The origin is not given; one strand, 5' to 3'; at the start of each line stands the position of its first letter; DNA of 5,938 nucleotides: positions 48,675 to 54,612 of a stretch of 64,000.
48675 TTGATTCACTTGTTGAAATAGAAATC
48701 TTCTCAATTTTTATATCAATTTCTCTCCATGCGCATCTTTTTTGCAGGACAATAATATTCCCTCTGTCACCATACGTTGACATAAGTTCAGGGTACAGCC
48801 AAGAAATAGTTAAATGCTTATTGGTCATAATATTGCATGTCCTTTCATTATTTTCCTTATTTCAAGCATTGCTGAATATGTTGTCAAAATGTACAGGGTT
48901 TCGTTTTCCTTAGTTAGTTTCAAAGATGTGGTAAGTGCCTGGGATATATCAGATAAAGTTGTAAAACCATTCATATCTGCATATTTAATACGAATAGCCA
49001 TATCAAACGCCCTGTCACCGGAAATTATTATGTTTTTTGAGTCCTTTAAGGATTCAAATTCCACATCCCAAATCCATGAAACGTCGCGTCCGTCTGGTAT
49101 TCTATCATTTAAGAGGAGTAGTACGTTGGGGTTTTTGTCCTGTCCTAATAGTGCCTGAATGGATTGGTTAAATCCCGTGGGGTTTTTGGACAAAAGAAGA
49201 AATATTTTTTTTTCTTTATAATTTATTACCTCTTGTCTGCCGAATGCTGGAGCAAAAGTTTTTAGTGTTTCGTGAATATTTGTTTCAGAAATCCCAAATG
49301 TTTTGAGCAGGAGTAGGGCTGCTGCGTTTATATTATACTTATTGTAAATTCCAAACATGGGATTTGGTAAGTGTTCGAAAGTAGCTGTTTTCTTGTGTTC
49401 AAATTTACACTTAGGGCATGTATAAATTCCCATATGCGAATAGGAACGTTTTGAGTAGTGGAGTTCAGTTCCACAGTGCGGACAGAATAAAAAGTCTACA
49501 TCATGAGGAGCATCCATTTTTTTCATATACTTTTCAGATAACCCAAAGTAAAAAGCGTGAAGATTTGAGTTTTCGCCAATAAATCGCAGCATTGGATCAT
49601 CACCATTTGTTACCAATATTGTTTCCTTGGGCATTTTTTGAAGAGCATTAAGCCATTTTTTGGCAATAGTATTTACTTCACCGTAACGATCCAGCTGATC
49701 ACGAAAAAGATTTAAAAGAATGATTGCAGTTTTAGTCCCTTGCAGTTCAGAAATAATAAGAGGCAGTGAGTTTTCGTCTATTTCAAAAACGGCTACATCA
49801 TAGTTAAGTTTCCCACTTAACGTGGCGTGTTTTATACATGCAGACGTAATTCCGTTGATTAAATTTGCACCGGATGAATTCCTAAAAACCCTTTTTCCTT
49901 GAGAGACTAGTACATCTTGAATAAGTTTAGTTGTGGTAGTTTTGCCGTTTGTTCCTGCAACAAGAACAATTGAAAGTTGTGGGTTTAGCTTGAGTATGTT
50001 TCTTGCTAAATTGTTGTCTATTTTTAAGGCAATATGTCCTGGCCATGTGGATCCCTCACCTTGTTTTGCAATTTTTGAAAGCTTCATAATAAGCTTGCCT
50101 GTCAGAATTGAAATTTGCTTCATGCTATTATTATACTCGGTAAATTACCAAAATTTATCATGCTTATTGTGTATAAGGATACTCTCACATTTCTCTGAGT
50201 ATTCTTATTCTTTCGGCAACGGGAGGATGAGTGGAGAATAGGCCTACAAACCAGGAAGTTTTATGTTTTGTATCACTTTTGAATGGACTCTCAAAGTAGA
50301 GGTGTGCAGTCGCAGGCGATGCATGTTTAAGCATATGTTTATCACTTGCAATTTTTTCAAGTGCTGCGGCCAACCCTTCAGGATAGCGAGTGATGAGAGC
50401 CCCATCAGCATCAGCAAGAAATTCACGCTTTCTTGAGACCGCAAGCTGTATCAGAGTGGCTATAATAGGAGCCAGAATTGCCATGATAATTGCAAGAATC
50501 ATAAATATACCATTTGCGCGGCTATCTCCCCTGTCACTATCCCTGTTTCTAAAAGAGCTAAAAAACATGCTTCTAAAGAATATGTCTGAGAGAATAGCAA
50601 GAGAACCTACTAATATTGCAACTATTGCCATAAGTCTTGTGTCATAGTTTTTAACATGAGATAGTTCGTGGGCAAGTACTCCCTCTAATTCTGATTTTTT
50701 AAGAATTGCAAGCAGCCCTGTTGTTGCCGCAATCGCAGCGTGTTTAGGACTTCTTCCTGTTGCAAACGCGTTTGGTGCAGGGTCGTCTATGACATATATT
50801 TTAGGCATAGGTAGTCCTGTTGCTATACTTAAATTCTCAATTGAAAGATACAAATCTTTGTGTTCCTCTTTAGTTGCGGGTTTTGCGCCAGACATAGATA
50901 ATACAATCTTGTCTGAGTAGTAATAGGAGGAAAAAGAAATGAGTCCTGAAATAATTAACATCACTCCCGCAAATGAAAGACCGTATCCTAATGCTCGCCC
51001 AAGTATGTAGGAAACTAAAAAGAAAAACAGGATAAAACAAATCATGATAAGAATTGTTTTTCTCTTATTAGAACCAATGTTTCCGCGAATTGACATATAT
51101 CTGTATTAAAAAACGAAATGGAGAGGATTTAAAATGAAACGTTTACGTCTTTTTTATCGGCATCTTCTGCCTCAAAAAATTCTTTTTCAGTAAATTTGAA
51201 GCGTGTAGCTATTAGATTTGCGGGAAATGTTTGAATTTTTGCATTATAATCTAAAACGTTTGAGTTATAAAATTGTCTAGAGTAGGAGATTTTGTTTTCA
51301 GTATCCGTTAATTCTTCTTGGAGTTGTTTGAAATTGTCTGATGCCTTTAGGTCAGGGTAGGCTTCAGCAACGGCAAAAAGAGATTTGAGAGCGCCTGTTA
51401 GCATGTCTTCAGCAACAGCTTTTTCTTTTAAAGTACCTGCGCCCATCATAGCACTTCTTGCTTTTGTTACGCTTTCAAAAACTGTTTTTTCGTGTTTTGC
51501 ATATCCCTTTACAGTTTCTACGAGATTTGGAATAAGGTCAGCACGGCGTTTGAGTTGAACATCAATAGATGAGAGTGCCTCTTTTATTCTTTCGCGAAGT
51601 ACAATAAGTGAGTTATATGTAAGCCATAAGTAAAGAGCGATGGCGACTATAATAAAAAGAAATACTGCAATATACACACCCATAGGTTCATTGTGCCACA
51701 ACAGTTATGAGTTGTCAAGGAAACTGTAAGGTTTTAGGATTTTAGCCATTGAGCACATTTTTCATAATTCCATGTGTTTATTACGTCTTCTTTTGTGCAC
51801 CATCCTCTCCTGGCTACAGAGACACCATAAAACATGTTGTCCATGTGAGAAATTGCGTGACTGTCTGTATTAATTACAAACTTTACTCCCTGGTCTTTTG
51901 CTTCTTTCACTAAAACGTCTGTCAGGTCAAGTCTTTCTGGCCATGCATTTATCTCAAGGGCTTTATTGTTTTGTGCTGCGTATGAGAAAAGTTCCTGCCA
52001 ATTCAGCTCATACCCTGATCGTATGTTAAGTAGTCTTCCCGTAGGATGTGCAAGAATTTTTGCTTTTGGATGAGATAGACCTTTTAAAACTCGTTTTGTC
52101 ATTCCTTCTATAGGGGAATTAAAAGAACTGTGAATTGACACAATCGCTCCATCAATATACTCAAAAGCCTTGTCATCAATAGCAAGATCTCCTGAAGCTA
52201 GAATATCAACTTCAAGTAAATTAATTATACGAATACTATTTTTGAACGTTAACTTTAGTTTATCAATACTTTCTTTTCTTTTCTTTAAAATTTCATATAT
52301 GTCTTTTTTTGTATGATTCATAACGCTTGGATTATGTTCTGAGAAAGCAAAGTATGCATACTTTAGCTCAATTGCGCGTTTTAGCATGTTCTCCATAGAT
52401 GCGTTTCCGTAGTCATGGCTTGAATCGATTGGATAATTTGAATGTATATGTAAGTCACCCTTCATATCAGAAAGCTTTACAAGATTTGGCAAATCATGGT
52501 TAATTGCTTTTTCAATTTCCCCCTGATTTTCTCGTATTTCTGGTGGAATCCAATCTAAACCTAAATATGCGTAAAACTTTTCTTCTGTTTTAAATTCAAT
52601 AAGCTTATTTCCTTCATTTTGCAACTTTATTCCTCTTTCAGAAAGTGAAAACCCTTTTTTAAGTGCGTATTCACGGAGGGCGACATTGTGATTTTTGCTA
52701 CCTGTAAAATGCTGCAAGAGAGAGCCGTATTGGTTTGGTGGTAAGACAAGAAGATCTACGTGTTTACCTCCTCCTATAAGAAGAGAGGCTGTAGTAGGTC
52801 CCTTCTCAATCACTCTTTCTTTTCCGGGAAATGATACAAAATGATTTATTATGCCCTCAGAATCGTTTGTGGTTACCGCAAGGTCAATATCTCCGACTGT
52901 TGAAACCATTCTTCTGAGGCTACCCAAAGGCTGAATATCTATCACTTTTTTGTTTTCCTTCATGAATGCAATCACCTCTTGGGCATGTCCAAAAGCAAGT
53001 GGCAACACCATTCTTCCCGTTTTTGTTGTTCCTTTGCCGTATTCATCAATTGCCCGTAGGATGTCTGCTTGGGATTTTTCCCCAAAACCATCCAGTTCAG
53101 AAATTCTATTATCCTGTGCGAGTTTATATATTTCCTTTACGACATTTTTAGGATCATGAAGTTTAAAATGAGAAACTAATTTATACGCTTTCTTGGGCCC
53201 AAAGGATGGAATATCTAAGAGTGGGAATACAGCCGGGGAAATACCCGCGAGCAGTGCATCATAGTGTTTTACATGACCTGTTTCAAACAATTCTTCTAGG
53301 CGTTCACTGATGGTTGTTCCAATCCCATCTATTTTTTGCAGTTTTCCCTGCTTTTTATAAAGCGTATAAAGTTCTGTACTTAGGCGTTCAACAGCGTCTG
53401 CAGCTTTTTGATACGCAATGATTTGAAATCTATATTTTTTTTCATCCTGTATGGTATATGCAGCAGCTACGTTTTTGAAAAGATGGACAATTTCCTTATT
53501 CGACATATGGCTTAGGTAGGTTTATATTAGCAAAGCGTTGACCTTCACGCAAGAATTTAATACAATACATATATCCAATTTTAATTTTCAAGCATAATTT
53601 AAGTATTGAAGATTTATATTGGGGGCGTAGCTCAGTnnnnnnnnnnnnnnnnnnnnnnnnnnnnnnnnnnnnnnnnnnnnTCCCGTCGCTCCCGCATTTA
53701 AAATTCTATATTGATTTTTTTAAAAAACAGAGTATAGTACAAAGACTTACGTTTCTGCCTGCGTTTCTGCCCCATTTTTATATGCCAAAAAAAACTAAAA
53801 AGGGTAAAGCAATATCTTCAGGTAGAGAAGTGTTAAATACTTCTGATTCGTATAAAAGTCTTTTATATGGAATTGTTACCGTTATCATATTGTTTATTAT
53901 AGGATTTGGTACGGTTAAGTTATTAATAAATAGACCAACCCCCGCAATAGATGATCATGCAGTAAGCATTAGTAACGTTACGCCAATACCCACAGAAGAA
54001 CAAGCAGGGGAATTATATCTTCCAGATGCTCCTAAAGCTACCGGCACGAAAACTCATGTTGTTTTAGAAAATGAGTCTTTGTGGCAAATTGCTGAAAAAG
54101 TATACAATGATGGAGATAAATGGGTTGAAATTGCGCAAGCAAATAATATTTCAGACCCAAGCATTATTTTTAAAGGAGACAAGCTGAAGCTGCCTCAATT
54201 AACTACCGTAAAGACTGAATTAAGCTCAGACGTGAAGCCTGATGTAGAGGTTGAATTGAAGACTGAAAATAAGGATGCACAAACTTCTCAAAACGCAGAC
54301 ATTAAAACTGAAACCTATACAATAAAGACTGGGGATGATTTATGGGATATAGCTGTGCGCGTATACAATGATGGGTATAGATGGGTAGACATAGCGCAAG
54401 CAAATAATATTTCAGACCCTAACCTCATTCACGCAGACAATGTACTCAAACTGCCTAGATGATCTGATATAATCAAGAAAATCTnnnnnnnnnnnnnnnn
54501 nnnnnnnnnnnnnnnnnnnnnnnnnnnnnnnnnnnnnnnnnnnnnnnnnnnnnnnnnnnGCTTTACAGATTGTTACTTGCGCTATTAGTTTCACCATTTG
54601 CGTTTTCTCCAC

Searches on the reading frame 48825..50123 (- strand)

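Call 72: search_protein_families(library=pfam, proteins=[window:48825-50123:-], max_evalue=0.0001)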
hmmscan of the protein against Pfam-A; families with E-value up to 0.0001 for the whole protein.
window:48825-50123:- (432 aa): 2 families
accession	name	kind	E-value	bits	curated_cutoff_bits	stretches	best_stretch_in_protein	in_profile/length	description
PF08353.15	MurT_C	-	7.5e-33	113.3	25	1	311-419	1-110/110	MurT ligase C-terminal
PF08245.18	Mur_ligase_M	-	1.1e-15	58.6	24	1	55-270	1-198/200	Mur ligase middle domain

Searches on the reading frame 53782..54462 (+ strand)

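Call 72: search_protein_families(library=pfam, proteins=[window:53782-54462:+], max_evalue=0.0001)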
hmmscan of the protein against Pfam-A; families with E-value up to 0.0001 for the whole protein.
window:53782-54462:+ (226 aa): 1 family
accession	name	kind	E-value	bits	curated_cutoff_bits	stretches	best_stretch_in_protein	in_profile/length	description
PF01476.26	LysM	-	5.8e-20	71.4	20.9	2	179-225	1-43/43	LysM domain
